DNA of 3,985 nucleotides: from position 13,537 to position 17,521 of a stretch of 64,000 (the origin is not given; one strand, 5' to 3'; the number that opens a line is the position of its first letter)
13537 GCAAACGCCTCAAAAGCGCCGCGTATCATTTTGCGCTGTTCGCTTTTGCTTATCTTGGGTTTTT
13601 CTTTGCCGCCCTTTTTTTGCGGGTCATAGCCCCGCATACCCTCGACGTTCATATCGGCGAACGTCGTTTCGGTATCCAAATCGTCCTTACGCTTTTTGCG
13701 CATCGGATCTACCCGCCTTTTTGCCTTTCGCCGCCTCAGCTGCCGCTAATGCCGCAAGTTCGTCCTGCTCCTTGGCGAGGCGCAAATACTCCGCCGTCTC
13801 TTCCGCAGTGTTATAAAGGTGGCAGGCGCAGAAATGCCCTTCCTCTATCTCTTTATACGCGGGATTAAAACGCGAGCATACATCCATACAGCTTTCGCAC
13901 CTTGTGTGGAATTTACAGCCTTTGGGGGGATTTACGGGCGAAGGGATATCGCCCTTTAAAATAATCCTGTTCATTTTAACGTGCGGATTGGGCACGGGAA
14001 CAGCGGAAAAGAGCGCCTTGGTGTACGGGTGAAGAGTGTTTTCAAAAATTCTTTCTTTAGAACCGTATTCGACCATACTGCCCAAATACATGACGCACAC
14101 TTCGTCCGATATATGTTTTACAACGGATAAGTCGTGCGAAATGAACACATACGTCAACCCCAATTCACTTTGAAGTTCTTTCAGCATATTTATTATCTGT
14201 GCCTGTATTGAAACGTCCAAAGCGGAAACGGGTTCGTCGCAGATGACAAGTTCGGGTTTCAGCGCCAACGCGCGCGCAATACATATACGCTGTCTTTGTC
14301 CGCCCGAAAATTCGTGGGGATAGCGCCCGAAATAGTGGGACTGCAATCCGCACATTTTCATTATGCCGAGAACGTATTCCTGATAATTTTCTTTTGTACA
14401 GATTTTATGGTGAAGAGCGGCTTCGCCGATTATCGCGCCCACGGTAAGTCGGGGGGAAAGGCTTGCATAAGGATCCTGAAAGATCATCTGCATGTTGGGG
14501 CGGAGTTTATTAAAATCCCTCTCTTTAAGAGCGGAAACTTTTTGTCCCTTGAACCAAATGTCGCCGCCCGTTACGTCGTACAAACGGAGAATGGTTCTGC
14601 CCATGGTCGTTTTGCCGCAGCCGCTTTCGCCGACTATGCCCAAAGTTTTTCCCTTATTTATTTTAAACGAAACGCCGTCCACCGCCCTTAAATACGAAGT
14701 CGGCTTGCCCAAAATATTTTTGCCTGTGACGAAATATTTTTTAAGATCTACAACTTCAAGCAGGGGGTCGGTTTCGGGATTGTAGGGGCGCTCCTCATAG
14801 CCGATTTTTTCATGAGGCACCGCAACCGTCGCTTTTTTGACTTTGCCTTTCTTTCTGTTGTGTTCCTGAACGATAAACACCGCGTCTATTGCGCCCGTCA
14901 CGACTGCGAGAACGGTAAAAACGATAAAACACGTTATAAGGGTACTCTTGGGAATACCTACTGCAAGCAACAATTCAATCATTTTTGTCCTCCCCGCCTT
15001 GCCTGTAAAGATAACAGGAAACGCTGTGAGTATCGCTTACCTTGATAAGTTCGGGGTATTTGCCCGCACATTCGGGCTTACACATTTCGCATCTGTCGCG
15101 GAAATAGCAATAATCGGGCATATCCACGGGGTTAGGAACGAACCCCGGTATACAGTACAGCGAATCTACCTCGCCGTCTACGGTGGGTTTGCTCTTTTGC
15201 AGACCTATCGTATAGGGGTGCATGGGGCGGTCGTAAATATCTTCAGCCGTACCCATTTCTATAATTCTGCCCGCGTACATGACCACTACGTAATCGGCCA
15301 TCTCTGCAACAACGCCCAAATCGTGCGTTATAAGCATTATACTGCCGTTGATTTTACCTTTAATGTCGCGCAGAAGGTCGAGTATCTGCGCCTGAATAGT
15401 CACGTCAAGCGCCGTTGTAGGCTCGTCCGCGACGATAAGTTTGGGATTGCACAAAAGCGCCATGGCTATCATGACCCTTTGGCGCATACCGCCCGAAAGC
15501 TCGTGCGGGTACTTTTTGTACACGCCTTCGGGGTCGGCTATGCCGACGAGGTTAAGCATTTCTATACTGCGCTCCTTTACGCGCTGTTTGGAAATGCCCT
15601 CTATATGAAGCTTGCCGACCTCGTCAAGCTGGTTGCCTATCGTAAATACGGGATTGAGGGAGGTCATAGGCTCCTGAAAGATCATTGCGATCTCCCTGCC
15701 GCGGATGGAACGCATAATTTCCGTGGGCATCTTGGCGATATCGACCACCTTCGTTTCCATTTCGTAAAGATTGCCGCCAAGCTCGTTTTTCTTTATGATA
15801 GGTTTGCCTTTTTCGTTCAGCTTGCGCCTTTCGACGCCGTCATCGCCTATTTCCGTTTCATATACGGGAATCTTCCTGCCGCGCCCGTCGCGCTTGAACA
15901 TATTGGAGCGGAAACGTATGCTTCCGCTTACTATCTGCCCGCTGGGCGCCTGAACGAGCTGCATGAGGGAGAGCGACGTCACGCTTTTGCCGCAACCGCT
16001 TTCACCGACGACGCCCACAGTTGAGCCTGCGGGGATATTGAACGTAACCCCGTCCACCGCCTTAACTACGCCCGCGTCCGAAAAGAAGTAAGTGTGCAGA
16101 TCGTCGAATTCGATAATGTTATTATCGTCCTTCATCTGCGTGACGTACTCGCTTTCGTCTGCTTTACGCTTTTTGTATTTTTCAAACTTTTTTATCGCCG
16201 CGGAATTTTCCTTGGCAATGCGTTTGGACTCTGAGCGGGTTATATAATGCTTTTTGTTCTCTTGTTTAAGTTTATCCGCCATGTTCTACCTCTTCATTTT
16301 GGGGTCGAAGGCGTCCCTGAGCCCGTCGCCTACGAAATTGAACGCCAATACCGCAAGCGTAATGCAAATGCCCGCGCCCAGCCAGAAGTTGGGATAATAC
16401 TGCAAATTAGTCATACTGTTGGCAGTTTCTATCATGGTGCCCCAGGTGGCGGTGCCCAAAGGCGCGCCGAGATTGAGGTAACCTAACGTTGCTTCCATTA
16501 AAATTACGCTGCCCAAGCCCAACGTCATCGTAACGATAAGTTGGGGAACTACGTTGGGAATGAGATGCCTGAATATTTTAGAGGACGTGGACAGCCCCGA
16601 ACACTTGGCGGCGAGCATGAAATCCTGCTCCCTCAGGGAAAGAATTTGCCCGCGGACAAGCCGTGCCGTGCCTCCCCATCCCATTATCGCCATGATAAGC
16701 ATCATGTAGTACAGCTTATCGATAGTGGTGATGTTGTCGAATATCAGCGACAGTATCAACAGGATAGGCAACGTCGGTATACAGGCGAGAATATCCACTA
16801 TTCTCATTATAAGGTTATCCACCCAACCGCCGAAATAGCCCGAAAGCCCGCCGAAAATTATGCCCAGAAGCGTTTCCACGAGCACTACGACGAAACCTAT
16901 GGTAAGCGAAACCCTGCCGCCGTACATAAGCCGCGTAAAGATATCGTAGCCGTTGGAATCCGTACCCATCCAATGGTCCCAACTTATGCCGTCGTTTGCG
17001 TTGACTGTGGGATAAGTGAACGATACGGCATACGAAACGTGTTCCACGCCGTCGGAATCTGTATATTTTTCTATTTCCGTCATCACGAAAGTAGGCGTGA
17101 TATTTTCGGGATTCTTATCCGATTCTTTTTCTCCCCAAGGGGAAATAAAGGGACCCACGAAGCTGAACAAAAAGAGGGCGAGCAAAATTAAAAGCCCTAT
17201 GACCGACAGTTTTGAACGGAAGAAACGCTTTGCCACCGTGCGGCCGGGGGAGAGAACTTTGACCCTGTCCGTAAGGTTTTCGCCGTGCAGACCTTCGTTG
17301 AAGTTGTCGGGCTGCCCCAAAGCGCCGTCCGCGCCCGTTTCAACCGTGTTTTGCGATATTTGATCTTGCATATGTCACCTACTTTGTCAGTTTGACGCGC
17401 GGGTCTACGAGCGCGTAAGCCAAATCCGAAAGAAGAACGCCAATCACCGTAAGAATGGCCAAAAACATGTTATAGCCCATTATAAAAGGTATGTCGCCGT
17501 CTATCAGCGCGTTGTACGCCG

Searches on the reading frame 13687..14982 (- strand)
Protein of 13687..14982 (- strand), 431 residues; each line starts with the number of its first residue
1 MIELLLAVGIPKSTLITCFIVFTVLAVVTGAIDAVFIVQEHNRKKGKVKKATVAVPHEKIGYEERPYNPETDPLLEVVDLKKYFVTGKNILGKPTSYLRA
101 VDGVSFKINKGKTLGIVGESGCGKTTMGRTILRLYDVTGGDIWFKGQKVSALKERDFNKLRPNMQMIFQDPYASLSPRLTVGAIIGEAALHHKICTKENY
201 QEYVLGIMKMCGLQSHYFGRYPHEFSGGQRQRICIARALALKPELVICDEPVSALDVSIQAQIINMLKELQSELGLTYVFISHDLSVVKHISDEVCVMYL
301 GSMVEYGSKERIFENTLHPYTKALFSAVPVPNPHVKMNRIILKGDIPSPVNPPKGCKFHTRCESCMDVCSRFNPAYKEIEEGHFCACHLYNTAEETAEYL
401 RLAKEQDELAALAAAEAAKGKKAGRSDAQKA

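Call 12: search_protein_families(library=pfam, proteins=[window:13687-14982:-], max_evalue=0.01)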
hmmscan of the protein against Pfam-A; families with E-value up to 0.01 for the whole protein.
window:13687-14982:- (431 aa): 4 families
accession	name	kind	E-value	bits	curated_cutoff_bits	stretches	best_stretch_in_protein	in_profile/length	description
PF00005.33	ABC_tran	-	4.3e-31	108.8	25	1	102-252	2-136/137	ABC transporter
PF08352.17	oligo_HPY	-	6.2e-19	68.6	27.1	1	304-369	1-65/65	Oligopeptide/dipeptide transporter, C-terminal region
PF13304.12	AAA_21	-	3.4e-05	24.5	27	1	219-288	232-303/304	AAA domain, putative AbiEii toxin, Type IV TA system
PF02463.25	SMC_N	-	0.005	16.7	40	0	115-291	28-205/220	RecF/RecN/SMC N terminal domain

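Call 14: find_encoding_contigs(protein=window:13687-14982:-, flank=10000, max_places=6)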
Protein window:13687-14982:- (431 aa): no gene with exactly this product is on record in the collection.

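Call 40: find_homologous_proteins(query=window:13687-14982:-, max_evalue=1e-60)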
Query window:13687-14982:- (431 aa): 8000 proteins with E <= 1e-60 among 8000 candidates; the best 120 are listed.
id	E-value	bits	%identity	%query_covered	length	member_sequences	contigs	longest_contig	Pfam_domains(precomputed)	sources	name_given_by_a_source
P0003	6.6e-292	985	100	100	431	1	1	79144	PF00005.34,PF08352.18,PF13304.13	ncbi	-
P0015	5.7e-256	867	88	99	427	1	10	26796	PF00005.34,PF08352.18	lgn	-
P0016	3.3e-224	762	91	81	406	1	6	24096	PF00005.34,PF08352.18,PF13304.13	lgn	-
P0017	4.2e-221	752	91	80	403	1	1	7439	PF00005.34,PF08352.18,PF13304.13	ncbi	-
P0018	5.2e-206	703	84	78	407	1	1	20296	PF00005.34,PF08352.18,PF13304.13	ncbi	-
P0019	8.7e-198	675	77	85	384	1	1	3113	PF00005.34,PF08352.18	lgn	-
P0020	2.5e-197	674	83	78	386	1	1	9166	PF00005.34,PF08352.18,PF13304.13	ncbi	-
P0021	3.9e-196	670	77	85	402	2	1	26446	PF00005.34,PF08352.18,PF13304.13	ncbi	-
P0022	4.9e-196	670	-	-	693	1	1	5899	PF00485.25,PF00005.34,PF13401.13,PF02463.26,PF08352.18,PF13304.13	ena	-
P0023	6.4e-196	669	78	85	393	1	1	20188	PF00005.34,PF08352.18,PF13304.13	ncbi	-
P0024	1.7e-195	668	83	78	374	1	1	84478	PF00005.34,PF08352.18,PF13304.13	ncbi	-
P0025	1.2e-193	662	69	100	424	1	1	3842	PF00005.34,PF08352.18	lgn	-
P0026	2.0e-191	654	81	82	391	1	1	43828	PF00005.34,PF08352.18,PF13304.13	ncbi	-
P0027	4.5e-191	653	81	77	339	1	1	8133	PF00005.34,PF08352.18,PF13304.13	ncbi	-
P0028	6.4e-191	653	79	83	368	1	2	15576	PF00005.34,PF08352.18,PF13304.13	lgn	-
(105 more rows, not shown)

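Call 42: find_encoding_contigs(protein=P0015, flank=10000, max_places=6)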
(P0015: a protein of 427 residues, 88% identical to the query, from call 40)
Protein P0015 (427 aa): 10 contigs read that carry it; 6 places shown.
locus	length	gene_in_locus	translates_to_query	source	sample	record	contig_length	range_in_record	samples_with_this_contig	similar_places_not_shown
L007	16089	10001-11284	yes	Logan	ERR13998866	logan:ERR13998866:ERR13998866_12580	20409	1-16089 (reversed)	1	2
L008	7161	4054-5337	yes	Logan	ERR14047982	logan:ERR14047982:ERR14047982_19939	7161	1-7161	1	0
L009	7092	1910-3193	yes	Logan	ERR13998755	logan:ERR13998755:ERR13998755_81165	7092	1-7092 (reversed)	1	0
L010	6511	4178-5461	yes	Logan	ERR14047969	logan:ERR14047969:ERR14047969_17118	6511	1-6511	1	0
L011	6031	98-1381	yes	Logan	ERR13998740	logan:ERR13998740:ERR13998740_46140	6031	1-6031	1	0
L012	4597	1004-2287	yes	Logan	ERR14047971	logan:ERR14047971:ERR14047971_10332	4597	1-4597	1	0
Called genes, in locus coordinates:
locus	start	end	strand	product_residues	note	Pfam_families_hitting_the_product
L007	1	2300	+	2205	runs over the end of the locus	?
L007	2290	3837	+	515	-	-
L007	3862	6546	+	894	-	PF00496:SBP_bac_5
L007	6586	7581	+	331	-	PF00528:BPD_transp_1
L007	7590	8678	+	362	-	PF12911:OppC_N, PF00528:BPD_transp_1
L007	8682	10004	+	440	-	PF00005:ABC_tran, PF08352:oligo_HPY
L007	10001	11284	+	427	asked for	PF00005:ABC_tran, PF08352:oligo_HPY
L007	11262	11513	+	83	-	-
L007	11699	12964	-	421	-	PF03313:SDH_alpha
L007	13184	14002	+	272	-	-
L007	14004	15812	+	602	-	PF12838:Fer4_7 (faint), PF00037:Fer4 (faint), PF12801:Fer4_5, PF00578:AhpC-TSA, PF08534:Redoxin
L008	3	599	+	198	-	?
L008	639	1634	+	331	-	PF00528:BPD_transp_1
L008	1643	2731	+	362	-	PF12911:OppC_N, PF00528:BPD_transp_1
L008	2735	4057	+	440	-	PF00005:ABC_tran, PF08352:oligo_HPY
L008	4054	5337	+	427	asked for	PF00005:ABC_tran, PF08352:oligo_HPY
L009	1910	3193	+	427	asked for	PF00005:ABC_tran, PF08352:oligo_HPY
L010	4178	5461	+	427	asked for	PF00005:ABC_tran, PF08352:oligo_HPY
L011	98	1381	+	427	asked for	PF00005:ABC_tran, PF08352:oligo_HPY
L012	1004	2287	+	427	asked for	PF00005:ABC_tran, PF08352:oligo_HPY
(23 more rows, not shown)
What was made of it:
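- On OppF/DppF-type ABC importer ATPase (host of copy C): Operon order is shown in calls 12 and 42.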

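Call 43: find_encoding_contigs(protein=P0025, flank=10000, max_places=3)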
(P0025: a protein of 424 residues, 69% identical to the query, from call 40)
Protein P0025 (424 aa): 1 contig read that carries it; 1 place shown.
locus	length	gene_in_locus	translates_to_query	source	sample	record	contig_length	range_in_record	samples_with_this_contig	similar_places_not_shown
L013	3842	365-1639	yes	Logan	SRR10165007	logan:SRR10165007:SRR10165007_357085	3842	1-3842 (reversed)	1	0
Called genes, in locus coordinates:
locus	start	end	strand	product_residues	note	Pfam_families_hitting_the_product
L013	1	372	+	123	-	?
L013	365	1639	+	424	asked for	PF00005:ABC_tran, PF08352:oligo_HPY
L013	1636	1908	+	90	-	-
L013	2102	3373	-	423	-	PF03313:SDH_alpha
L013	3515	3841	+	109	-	?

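Call 54: find_encoding_contigs(protein=P0016, flank=10000, max_places=2)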
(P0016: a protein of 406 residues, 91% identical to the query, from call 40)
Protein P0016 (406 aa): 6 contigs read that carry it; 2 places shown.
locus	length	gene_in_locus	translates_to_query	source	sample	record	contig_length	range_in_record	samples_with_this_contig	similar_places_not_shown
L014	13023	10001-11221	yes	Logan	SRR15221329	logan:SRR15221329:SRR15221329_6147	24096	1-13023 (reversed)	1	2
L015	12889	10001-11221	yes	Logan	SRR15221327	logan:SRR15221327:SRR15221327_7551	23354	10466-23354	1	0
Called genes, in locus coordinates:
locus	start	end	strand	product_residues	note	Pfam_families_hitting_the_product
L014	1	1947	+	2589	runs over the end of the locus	PF00082:Peptidase_S8, PF02225:PA, PF02368:Big_2 (weak), PF13306:LRR_5, PF13855:LRR_8 (faint), PF13306:LRR_5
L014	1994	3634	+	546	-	-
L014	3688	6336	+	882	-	PF00496:SBP_bac_5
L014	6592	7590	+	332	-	PF00528:BPD_transp_1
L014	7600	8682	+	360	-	PF12911:OppC_N, PF00528:BPD_transp_1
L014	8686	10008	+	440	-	PF00005:ABC_tran, PF08352:oligo_HPY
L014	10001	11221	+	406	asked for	PF00005:ABC_tran, PF13304:AAA_21 (faint), PF08352:oligo_HPY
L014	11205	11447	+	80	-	-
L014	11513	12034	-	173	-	-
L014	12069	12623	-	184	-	-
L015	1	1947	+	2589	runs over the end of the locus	PF00082:Peptidase_S8, PF02225:PA, PF02368:Big_2 (weak), PF13306:LRR_5, PF13855:LRR_8 (faint), PF13306:LRR_5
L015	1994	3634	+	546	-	-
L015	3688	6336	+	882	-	PF00496:SBP_bac_5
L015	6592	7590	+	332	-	PF00528:BPD_transp_1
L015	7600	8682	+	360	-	PF12911:OppC_N, PF00528:BPD_transp_1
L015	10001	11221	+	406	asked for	PF00005:ABC_tran, PF13304:AAA_21 (faint), PF08352:oligo_HPY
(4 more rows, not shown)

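Call 55: find_encoding_contigs(protein=P0024, flank=10000, max_places=1)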
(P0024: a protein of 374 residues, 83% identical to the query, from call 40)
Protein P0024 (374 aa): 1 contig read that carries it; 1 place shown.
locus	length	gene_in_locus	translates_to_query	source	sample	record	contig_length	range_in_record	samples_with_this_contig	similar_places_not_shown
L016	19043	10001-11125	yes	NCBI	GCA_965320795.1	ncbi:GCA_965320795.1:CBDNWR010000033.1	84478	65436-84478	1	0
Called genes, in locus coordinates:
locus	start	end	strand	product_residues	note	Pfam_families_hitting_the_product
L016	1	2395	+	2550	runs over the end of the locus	PF00082:Peptidase_S8, PF02225:PA, PF02368:Big_2 (faint), PF06280:fn3_5, PF26918:Ig_Eae (weak), PF13306:LRR_5, PF13855:LRR_8 (faint), PF13306:LRR_5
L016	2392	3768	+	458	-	-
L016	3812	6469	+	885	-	PF00496:SBP_bac_5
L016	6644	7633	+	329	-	PF00528:BPD_transp_1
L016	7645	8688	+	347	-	PF12911:OppC_N, PF00528:BPD_transp_1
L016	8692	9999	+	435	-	PF00005:ABC_tran, PF08352:oligo_HPY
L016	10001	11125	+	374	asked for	PF00005:ABC_tran, PF13304:AAA_21 (faint), PF08352:oligo_HPY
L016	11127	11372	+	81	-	-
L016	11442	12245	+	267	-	-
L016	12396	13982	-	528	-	-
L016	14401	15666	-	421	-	PF03313:SDH_alpha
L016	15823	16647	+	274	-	-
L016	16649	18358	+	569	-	PF00037:Fer4 (faint), PF12801:Fer4_5, PF12838:Fer4_7 (weak), PF00578:AhpC-TSA, PF08534:Redoxin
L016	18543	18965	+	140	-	-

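Call 85: search_protein_families(library=ncbifam, proteins=[window:13687-14982:-, L007:14004-15812:+], max_evalue=0.1)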
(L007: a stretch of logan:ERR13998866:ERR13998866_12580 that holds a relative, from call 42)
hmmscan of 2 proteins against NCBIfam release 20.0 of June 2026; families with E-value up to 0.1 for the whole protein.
window:13687-14982:- (431 aa): 191 families (the best 25 are shown)
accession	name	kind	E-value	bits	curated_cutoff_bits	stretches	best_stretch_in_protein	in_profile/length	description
NF008453.0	PRK11308.1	subfamily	3e-120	401.5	408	1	70-395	8-331/334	dipeptide ABC transporter ATP-binding protein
NF011659.0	PRK15079.1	equivalog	2e-118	394.9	540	1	71-388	8-329/334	murein tripeptide/oligopeptide ABC transporter ATP binding protein OppF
NF043071.1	DppF_dipep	equivalog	1.1e-111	373.5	660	1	70-388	9-325/331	dipeptide ABC transporter ATP-binding subunit DppF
NF007613.0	PRK10261.1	equivalog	2.7e-95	320.1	1077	1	70-351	309-591/623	glutathione ABC transporter ATP-binding protein GsiA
NF043078.1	MMSYN1_0168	equivalog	1.2e-86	291.8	800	3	199-343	468-612/649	oligopeptide ABC transporter ATP-binding protein OppF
NF011713.0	PRK15134.1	equivalog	2.5e-75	254.1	834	1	65-325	266-526/529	microcin C ABC transporter ATP-binding protein YejF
NF007010.1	PRK09473.1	subfamily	3.1e-73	246.3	575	1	94-389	14-313/318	oligopeptide ABC transporter ATP-binding protein OppD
TIGR02769.1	nickel_nikE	equivalog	9.3e-68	228.6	332.55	1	74-334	2-259/265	nickel import ATP-binding protein NikE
NF043079.1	MMSYN1_0167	equivalog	3.7e-67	227.4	740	2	154-392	297-537/561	oligopeptide ABC transporter ATP-binding protein OppD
NF008246.0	PRK11022.1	equivalog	2e-66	224.3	541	1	92-389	14-316/326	dipeptide ABC transporter ATP-binding protein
NF007739.0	PRK10419.1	subfamily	2.4e-59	201.1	354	1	74-333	3-259/268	nickel ABC transporter ATP-binding protein NikE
NF047578.1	opine_ATP_CntD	equivalog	7.9e-58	195.8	380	1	101-327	20-252/266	staphylopine uptake ABC transporter ATP-binding protein CntD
NF047576.1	opine_ATP_CntF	equivalog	1.1e-57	195.3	385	1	101-327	20-252/264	staphylopine uptake ABC transporter ATP-binding protein CntF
NF011692.0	PRK15112.1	equivalog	2.6e-51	174.8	452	1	72-326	3-252/269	putrescine export ABC transporter ATP-binding protein SapF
TIGR02770.1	nickel_nikD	equivalog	1.7e-50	171.5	318.7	1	101-327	2-228/230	nickel import ATP-binding protein NikD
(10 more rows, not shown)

L007:14004-15812:+ (602 aa): 47 families (the best 25 are shown)
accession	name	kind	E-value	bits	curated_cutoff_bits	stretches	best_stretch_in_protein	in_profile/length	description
TIGR02163.1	napH_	subfamily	4.2e-17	62.5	213.05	2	198-285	154-253/255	NapH/MauN family ferredoxin-type protein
NF007013.0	PRK09477.1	equivalog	5.8e-12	45.3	234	2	198-286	177-277/286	quinol dehydrogenase ferredoxin subunit NapH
NF002854.0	PRK03147.1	subfamily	2.3e-09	37.4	170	1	421-580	11-152/176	thiol-disulfide oxidoreductase ResA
NF058577.1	FdxA_fam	equivalog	1.4e-06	28.4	65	2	264-295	5-36/52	4Fe-4S ferredoxin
NF046105.1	TransRegNosR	equivalog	1.6e-06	26.8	1000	2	198-274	579-661/680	transcriptional regulator NosR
NF041202.1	StoA_CxxC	exception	8.9e-06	25.7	210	1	476-534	51-108/163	endospore biogenesis thiol-disulfide oxidoreductase StoA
NF038196.1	ferrodoxin_EFR1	subfamily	1.7e-05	25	75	1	242-287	183-233/242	EFR1 family ferrodoxin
NF047697.1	ThioredTrxAClost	equivalog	2.2e-05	24.6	140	1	475-517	15-57/105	thioredoxin TrxA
TIGR00385.1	dsbE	subfamily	2.9e-05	23.7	123.15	1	448-593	36-163/173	DsbE family thiol:disulfide interchange protein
NF040864.1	HgcB_ferredoxin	equivalog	4.8e-05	23.1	99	2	238-285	8-63/93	mercury methylation ferredoxin HgcB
TIGR02745.1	ccoG_rdxA_fixG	equivalog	5e-05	22.4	316.7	2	91-226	64-192/435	cytochrome c oxidase accessory protein CcoG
TIGR04105.1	FeFe_hydrog_B1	subfamily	0.00016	20.5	450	2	262-299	184-220/462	monomeric [FeFe] hydrogenase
NF005503.0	PRK07118.1-2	equivalog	0.00019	20.8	252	1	260-295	206-241/292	RnfABCDGE type electron transport complex subunit B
NF047696.1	ThlDiSintTplARhiz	equivalog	0.0002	21.2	230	1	476-509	96-129/219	thiol:disulfide interchange protein TlpA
NF045874.1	Vhu_polyferre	exception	0.00023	20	600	1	216-287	36-108/381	F420-non-reducing hydrogenase associated-polyferredoxin VhuB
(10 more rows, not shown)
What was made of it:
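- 13687..14982 (-): oppF (431 aa). Layout: module residues 1-45, disordered linker 46-72, ABC ATPase plus oligo_HPY domain, then a C-terminal helix. Pfam and NCBIfam (calls 12, 85).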

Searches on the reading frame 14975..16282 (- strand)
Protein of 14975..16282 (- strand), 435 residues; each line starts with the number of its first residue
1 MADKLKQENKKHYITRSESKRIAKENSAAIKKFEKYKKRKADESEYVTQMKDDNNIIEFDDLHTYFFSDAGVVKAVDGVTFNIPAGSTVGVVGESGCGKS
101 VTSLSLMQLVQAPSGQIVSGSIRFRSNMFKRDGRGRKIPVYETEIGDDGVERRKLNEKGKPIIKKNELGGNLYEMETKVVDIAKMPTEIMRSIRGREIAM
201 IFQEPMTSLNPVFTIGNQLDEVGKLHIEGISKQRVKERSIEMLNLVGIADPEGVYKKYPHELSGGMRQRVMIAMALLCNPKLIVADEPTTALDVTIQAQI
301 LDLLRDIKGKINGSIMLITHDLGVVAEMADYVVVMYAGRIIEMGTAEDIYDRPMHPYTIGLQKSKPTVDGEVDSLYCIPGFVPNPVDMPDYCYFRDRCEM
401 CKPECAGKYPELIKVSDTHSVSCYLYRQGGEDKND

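Call 12: search_protein_families(library=pfam, proteins=[window:14975-16282:-], max_evalue=0.01)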
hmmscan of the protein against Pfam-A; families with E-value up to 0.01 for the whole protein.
window:14975-16282:- (435 aa): 3 families
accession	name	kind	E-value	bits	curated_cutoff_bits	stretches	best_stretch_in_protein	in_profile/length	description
PF00005.33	ABC_tran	-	3.6e-25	89.6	25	1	77-290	2-137/137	ABC transporter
PF08352.17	oligo_HPY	-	3.4e-16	59.8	27.1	1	341-405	1-65/65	Oligopeptide/dipeptide transporter, C-terminal region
PF13304.12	AAA_21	-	0.00018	22.1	27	1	245-325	221-303/304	AAA domain, putative AbiEii toxin, Type IV TA system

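Call 88: find_encoding_contigs(protein=window:14975-16282:-, flank=10000, max_places=5)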
Protein window:14975-16282:- (435 aa): 1 contig read that carries it; 1 place shown.
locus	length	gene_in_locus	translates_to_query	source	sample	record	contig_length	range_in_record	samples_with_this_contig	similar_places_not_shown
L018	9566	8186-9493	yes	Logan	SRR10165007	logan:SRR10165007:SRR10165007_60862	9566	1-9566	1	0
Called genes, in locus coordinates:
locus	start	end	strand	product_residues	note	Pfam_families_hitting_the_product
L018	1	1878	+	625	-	?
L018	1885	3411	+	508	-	-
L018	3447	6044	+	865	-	PF00496:SBP_bac_5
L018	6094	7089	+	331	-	PF00528:BPD_transp_1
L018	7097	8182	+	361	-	PF12911:OppC_N, PF00528:BPD_transp_1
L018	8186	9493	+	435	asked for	PF00005:ABC_tran, PF08352:oligo_HPY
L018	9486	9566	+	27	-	?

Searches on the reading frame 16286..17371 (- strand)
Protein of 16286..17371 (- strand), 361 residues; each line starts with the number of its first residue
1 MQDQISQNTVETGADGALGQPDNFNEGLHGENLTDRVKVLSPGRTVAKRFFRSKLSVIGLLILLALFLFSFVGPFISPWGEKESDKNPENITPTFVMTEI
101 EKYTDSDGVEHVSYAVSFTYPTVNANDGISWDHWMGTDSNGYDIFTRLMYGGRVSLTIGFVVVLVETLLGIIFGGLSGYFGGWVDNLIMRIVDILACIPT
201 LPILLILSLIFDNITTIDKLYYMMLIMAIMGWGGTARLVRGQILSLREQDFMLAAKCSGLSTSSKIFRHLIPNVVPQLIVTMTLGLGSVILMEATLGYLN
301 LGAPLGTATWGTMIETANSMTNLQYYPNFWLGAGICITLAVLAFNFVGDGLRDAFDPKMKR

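Call 12: search_protein_families(library=pfam, proteins=[window:16286-17371:-], max_evalue=0.01)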
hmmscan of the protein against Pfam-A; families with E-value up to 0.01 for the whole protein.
window:16286-17371:- (361 aa): 2 families
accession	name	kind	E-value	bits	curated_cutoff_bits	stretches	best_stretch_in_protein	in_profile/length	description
PF00528.27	BPD_transp_1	-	3.8e-34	118.5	26.4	1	170-361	1-184/184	Binding-protein-dependent transport system inner membrane component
PF12911.12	OppC_N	-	1.9e-11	44.1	23.9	1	41-87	1-47/53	N-terminal TM domain of oligopeptide transport permease C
